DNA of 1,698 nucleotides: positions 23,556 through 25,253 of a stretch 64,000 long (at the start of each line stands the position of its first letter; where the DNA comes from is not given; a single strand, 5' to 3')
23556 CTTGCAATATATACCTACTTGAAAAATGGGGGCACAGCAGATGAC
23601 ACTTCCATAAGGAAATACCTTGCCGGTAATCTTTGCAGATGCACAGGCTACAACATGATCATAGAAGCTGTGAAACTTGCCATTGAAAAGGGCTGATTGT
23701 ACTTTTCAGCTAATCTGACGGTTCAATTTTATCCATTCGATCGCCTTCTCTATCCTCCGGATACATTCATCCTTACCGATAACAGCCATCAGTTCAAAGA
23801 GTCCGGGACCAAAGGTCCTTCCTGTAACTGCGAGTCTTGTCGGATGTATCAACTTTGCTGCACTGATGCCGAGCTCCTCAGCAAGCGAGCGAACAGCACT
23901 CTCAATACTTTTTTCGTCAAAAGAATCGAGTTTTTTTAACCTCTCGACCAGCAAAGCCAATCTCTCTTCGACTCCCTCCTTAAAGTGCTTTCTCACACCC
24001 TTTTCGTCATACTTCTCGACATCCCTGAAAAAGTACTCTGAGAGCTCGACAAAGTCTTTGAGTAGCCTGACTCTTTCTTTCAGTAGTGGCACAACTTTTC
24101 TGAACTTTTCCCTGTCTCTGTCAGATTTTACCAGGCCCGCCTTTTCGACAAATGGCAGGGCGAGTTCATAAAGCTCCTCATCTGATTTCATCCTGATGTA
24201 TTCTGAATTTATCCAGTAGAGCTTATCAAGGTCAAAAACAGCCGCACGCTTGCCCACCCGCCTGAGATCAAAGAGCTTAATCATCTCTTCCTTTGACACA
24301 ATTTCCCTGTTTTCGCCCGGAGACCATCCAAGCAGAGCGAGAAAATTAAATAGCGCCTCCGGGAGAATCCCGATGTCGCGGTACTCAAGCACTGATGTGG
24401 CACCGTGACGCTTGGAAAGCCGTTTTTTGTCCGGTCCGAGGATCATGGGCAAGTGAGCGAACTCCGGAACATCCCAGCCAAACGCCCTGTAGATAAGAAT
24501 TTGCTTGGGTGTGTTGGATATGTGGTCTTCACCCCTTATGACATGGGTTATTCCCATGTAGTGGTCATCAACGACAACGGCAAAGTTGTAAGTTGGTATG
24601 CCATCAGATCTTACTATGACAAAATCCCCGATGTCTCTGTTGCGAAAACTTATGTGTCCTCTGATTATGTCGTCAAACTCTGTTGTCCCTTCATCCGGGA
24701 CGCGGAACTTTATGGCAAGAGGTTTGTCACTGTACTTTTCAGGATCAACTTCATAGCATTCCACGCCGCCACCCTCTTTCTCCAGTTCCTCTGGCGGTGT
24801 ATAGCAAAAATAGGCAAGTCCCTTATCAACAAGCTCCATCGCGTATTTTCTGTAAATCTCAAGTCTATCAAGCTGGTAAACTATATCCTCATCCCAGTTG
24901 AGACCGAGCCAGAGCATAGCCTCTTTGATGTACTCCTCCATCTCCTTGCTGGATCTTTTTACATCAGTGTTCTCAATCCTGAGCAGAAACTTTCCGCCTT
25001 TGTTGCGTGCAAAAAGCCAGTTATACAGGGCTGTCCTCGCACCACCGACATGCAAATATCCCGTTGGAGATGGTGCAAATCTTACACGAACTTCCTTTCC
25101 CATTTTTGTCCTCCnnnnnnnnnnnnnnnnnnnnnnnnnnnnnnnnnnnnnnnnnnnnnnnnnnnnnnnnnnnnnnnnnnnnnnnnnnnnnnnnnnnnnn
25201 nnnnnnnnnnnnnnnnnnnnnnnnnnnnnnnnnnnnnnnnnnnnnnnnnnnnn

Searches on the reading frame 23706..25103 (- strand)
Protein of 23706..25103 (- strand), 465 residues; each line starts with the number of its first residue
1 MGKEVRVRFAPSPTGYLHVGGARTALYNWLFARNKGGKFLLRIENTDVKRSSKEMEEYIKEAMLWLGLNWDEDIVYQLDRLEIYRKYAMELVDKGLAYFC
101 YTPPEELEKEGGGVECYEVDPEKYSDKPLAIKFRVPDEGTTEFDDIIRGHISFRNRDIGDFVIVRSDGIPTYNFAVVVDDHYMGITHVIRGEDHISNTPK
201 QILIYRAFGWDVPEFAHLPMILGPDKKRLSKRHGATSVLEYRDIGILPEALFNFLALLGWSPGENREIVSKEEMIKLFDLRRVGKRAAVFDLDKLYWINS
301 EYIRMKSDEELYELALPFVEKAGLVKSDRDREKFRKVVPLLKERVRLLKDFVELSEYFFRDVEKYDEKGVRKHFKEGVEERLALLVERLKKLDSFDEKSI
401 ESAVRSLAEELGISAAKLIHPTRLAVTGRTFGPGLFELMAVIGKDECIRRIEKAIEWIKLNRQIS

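Call 4: search_protein_families(library=pfam, proteins=[window:23706-25103:-], max_evalue=0.01)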
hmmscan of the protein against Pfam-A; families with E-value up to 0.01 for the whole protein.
window:23706-25103:- (465 aa): 2 families
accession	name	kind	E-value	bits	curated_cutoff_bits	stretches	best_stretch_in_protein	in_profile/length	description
PF00749.27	tRNA-synt_1c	-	1.3e-102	343.4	23.4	1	4-297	1-314/314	tRNA synthetases class I (E and Q), catalytic domain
PF19269.4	Anticodon_2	-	1.6e-39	136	23.6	1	310-455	1-141/141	Anticodon binding domain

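Call 51: search_protein_families(library=ncbifam, proteins=[window:23706-25103:-], max_evalue=0.00001)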
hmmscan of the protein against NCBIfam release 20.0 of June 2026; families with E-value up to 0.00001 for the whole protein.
window:23706-25103:- (465 aa): 11 families
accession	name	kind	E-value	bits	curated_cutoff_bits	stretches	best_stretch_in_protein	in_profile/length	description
TIGR00464.1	gltX_bact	equivalog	6.1e-166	553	289.95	1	4-454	1-467/470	glutamate--tRNA ligase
TIGR03838.1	queuosine_YadB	equivalog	3.6e-70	236.4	276.7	1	6-267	2-264/272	tRNA glutamyl-Q(34) synthetase GluQRS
NF004314.0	PRK05710.1-3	equivalog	1.3e-67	228.2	256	1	4-276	6-276/297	tRNA glutamyl-Q(34) synthetase GluQRS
NF004315.1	PRK05710.1-4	equivalog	7.5e-64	215.8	250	1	8-252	2-271/274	tRNA glutamyl-Q(34) synthetase GluQRS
NF004312.0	PRK05710.1-1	equivalog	1.8e-50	172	453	1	8-251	17-259/306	tRNA glutamyl-Q(34) synthetase GluQRS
NF004313.0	PRK05710.1-2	equivalog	8.5e-50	169.6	380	1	4-251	4-264/299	tRNA glutamyl-Q(34) synthetase GluQRS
NF003169.0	PRK04156.1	equivalog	2.5e-49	168.4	516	1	3-218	100-329/567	glutamate--tRNA ligase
TIGR00463.1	gltX_arch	equivalog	1.3e-47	162.5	401.75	1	4-221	93-322/560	glutamate--tRNA ligase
NF011291.0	PRK14703.1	equivalog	2.9e-23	82.1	681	1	4-128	31-154/769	glutamine--tRNA ligase/YqeY domain fusion protein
TIGR00440.1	glnS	equivalog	3.7e-21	75.6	425.8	1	5-115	1-111/524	glutamine--tRNA ligase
TIGR00467.1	lysS_arch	equivalog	2.7e-06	26.2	147.55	1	341-454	406-514/515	lysine--tRNA ligase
